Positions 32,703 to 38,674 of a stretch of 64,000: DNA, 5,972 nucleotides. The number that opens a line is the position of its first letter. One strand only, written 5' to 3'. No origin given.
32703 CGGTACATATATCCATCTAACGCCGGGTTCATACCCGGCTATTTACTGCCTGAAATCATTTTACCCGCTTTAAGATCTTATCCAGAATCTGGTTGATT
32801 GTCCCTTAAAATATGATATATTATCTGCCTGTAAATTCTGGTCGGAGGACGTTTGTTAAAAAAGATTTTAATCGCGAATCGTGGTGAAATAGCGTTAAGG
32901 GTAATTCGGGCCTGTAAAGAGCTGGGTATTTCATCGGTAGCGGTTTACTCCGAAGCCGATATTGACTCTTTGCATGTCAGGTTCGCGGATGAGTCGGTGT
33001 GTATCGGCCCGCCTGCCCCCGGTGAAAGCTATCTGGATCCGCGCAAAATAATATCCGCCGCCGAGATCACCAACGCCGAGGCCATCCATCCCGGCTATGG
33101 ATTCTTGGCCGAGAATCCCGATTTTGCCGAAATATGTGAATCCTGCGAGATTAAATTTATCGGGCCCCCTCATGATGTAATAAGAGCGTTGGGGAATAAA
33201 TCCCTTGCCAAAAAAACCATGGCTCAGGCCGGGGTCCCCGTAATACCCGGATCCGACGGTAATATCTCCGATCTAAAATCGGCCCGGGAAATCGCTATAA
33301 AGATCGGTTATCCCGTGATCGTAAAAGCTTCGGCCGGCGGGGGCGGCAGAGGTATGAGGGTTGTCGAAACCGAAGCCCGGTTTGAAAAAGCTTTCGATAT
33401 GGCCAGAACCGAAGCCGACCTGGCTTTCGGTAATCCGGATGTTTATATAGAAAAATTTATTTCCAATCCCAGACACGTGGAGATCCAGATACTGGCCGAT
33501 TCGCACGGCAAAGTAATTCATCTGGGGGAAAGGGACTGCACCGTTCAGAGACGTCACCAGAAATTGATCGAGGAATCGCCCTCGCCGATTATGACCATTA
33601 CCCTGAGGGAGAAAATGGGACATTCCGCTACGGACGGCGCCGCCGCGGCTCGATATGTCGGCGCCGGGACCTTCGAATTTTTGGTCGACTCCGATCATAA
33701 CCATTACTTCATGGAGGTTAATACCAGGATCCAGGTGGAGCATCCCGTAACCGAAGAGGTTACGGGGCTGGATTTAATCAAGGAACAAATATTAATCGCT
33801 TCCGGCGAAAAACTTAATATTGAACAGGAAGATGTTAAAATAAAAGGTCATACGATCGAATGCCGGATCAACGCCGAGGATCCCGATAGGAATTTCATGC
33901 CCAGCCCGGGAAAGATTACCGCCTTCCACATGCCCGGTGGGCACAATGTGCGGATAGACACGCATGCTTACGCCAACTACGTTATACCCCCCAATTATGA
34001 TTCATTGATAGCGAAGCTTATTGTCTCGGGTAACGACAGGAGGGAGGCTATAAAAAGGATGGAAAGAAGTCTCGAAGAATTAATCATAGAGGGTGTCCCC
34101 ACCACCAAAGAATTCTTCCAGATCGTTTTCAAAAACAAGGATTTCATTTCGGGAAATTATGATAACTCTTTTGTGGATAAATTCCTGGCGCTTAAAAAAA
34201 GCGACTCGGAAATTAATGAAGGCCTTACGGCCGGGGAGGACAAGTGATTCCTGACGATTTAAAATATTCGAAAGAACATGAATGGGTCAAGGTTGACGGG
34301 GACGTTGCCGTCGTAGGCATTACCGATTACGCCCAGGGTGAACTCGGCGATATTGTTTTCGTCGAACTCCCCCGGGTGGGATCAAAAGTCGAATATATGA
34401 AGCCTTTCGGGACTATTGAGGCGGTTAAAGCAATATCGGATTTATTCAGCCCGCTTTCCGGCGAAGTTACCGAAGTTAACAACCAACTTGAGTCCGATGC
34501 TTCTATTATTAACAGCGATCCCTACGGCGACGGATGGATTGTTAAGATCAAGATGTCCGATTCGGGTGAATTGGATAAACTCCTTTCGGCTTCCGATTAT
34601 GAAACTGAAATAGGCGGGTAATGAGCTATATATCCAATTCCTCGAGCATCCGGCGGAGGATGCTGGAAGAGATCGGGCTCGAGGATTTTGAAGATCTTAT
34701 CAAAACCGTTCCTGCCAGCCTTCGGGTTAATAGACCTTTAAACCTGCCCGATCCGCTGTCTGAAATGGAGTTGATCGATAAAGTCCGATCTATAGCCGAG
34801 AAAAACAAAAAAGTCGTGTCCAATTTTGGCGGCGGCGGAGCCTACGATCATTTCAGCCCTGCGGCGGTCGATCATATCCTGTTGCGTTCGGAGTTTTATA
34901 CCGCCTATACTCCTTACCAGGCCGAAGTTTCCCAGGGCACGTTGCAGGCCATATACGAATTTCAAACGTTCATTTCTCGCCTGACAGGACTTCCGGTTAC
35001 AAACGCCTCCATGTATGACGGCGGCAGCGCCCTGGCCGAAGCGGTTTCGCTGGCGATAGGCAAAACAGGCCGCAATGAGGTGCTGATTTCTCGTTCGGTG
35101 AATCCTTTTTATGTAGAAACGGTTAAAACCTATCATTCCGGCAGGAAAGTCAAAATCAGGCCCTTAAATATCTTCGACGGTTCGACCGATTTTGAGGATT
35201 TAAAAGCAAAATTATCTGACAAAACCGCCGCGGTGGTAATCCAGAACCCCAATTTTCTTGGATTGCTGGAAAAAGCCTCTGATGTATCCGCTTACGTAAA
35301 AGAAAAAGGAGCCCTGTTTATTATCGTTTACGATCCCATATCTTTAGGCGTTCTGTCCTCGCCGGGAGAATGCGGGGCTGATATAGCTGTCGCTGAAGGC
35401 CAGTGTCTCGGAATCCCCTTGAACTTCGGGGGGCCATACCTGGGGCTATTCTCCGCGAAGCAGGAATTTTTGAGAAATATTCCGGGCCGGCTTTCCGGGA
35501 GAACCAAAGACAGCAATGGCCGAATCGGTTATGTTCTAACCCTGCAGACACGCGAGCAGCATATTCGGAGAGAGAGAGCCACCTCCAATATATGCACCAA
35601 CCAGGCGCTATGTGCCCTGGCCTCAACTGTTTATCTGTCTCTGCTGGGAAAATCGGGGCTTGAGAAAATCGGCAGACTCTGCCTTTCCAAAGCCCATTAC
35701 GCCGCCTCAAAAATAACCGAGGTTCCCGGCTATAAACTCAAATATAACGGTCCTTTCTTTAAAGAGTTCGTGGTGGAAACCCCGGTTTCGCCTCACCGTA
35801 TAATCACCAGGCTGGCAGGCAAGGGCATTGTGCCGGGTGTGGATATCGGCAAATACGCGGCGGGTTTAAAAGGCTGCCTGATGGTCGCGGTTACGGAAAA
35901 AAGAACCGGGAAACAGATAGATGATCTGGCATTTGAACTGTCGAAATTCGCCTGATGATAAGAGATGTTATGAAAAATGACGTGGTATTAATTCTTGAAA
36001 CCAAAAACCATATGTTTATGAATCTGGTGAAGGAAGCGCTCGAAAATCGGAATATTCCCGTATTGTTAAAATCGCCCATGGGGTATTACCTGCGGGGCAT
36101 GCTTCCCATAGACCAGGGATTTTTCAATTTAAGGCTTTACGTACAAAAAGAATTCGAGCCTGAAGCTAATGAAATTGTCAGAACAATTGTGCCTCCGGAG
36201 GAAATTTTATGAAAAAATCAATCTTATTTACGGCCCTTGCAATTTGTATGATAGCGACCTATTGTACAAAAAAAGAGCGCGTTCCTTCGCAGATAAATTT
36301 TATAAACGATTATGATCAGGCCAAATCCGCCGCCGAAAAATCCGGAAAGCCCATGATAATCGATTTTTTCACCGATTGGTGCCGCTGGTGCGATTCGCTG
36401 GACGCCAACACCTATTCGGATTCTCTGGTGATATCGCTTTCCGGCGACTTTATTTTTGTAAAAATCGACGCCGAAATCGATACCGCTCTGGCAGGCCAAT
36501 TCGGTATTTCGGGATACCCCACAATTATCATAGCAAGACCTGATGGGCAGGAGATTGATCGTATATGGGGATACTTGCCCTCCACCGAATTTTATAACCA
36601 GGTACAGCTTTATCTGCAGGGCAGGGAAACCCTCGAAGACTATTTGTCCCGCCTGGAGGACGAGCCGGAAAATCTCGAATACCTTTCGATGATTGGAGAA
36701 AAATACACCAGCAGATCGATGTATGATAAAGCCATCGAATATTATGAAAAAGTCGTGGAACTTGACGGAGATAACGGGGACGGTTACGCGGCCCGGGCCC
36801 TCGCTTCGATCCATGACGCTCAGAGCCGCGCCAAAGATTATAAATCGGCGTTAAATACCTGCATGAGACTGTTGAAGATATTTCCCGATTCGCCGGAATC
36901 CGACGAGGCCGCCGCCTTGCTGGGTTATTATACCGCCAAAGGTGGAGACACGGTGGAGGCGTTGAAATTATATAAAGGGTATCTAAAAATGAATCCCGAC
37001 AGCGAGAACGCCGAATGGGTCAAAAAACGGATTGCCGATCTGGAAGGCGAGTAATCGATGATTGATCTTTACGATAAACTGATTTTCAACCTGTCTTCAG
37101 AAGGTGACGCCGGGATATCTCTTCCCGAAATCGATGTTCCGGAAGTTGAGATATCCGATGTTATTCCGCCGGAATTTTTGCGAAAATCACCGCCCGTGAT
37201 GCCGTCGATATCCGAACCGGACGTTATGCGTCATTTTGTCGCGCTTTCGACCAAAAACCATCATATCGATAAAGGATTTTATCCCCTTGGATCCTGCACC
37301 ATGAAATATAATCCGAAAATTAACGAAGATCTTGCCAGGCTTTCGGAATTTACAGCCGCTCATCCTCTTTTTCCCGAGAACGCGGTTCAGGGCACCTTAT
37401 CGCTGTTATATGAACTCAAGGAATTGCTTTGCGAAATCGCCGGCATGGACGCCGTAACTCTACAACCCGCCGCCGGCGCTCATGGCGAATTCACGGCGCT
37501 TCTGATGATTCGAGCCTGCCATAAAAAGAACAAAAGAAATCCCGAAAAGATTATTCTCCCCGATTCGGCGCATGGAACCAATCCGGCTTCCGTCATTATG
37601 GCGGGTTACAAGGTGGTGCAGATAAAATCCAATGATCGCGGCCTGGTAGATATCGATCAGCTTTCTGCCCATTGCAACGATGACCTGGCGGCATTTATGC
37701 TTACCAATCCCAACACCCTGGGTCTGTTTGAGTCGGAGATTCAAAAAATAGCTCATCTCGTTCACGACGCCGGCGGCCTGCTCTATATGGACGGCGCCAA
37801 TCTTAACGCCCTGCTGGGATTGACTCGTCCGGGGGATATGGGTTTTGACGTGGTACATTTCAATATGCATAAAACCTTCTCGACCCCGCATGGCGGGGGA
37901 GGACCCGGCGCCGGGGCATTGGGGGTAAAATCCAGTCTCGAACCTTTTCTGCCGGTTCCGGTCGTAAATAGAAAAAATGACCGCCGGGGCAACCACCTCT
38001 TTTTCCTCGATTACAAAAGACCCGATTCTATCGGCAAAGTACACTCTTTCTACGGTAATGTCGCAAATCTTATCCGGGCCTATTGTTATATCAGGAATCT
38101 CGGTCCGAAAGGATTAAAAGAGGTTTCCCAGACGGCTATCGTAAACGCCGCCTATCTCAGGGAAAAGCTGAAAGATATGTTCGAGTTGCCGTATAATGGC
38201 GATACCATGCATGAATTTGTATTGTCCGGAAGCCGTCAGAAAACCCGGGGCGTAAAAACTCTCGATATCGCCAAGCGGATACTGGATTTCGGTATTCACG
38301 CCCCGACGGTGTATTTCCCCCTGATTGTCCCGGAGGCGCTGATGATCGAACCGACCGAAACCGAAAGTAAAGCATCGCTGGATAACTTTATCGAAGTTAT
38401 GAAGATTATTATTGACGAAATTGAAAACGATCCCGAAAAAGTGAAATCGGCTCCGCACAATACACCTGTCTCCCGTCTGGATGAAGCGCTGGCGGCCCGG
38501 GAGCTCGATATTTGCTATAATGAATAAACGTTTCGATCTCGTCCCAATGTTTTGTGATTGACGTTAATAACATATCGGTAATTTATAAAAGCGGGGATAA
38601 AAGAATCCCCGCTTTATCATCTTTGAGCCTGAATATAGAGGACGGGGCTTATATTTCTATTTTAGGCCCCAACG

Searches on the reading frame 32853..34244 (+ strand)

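Call 71: search_protein_families(library=pfam, proteins=[window:32853-34244:+], max_evalue=0.000001)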
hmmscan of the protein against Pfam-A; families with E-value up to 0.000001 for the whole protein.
window:32853-34244:+ (464 aa): 5 families
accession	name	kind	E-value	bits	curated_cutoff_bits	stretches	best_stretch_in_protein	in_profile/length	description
PF02786.22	CPSase_L_D2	-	1.9e-75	253.5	19.8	1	116-322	2-209/211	Carbamoyl-phosphate synthase L chain, ATP binding domain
PF00289.28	Biotin_carb_N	-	3.4e-44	150.3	25.5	1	1-110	1-110/110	Biotin carboxylase, N-terminal domain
PF02785.25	Biotin_carb_C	-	3.8e-40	136.8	32.4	1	336-442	1-107/108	Biotin carboxylase C-terminal domain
PF07478.18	Dala_Dala_lig_C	-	1.3e-09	38.3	24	1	142-291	26-174/204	D-ala D-ala ligase C-terminus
PF02222.28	ATP-grasp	-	1.1e-07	32.2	27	1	138-292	16-162/179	ATP-grasp domain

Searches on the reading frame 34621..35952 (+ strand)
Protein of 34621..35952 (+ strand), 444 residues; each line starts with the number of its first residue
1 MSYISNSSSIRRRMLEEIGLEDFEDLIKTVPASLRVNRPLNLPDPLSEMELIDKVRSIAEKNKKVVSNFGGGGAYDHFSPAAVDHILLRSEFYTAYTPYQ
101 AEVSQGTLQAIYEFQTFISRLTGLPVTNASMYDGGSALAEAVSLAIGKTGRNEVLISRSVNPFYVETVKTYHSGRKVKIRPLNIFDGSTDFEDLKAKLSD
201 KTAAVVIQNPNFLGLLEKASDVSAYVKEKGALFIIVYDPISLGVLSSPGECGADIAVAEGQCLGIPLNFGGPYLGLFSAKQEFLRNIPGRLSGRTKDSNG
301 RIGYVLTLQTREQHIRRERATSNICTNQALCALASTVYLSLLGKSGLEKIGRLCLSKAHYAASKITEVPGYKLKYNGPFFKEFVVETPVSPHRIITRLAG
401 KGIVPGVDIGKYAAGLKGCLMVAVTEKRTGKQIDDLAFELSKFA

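Call 71: search_protein_families(library=pfam, proteins=[window:34621-35952:+], max_evalue=0.000001)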
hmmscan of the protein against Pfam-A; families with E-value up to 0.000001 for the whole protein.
window:34621-35952:+ (444 aa): 1 family
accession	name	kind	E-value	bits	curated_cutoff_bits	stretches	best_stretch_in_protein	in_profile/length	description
PF02347.22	GDC-P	-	1e-125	420.4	26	1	2-437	2-426/429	Glycine cleavage system P-protein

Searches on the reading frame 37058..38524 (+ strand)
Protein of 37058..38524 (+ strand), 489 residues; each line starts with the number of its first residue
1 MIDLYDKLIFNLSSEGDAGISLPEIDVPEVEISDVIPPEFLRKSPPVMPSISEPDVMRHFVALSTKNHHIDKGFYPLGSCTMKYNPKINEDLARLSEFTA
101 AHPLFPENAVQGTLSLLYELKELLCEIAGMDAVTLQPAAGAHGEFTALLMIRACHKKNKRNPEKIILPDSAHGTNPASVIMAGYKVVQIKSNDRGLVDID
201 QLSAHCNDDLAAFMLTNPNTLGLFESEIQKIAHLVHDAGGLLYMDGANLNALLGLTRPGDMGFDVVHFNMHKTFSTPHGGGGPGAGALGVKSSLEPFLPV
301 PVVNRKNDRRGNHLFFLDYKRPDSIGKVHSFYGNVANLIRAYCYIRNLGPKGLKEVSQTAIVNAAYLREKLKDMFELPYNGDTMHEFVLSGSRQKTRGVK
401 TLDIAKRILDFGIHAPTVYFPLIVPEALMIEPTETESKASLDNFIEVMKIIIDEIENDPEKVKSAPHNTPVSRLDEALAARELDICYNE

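Call 71: search_protein_families(library=pfam, proteins=[window:37058-38524:+], max_evalue=0.000001)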
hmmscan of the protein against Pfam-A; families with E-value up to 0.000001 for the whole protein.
window:37058-38524:+ (489 aa): 3 families
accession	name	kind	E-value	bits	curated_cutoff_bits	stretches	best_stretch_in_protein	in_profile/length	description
PF21478.3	GcvP2_C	-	2.3e-27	95.7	27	1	357-458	2-105/122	Glycine dehydrogenase, C-terminal domain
PF02347.22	GDC-P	-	1.8e-23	83.5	26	1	33-396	28-386/429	Glycine cleavage system P-protein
PF00266.25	Aminotran_5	-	7.9e-07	28.8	21.5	0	159-279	85-207/371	Aminotransferase class-V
